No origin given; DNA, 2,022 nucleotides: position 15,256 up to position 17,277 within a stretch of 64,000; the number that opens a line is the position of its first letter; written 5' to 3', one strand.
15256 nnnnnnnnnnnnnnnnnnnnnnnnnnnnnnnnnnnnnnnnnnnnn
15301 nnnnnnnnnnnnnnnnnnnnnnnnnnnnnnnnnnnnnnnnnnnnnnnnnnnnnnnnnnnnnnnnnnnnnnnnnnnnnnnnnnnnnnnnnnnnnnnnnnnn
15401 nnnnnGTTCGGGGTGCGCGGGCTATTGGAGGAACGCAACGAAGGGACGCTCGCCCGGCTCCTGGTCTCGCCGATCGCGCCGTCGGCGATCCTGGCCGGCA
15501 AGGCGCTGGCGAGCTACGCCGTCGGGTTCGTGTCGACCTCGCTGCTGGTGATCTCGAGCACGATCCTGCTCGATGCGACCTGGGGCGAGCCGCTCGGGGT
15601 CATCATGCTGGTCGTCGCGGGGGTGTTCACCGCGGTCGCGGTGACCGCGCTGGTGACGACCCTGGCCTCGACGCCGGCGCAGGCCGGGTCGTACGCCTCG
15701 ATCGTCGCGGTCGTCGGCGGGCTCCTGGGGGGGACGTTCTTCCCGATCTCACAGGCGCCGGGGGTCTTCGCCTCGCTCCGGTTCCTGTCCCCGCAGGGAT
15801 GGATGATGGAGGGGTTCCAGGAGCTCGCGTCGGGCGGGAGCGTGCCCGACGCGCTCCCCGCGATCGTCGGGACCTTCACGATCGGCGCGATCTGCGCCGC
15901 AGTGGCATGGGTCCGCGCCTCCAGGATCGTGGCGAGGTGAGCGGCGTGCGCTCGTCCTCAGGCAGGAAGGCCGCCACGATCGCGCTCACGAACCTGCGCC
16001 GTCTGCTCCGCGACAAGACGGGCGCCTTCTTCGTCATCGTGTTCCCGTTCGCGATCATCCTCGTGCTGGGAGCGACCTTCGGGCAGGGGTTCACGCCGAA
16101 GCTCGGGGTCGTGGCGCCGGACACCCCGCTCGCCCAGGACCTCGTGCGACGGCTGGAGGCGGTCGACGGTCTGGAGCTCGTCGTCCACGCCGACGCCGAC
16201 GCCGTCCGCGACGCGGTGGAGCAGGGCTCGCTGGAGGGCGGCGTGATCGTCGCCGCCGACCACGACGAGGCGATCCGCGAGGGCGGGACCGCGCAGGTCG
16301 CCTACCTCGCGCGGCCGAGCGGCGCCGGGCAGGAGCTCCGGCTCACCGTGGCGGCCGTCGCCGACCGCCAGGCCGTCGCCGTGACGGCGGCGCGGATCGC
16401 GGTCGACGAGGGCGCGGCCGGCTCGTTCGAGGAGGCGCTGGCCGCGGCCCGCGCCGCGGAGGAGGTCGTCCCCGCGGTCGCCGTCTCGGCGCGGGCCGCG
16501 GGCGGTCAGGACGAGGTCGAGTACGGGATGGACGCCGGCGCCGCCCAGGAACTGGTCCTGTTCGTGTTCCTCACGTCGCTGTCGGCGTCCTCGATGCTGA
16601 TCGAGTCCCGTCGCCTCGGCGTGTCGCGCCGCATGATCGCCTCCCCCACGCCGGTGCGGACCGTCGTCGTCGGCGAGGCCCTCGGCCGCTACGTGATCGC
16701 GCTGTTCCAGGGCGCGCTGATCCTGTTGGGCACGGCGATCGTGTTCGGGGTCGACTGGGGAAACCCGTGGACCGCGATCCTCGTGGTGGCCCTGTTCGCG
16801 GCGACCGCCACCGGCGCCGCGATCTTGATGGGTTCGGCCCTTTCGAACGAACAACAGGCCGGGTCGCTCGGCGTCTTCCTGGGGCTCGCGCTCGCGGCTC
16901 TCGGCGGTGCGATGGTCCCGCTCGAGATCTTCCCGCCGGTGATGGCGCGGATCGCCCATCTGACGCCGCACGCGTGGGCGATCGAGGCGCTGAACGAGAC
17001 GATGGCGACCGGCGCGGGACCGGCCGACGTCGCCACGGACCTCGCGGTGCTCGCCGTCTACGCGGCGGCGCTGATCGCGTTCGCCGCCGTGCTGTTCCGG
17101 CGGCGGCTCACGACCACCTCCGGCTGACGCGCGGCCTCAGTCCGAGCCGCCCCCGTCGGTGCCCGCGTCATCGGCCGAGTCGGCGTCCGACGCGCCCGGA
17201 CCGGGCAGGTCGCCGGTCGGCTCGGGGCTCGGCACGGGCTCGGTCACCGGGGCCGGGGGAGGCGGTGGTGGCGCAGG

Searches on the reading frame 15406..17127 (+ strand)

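Call 55: search_protein_families(library=pfam, proteins=[window:15406-17127:+], max_evalue=0.00001)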
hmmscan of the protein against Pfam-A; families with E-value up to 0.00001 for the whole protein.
window:15406-17127:+ (573 aa): 3 families
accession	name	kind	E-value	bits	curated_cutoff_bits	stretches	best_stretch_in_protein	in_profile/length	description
PF12698.13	ABC2_membrane_3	-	1.3e-34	120.3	31.6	1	208-561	5-346/347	ABC-2 family transporter protein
PF01061.29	ABC2_membrane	-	7.8e-22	78.3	26.9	1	383-532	58-209/211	ABC-2 type transporter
PF12679.13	ABC2_membrane_2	-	1.4e-07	31.5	27.2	1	191-567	2-281/283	ABC-2 family transporter protein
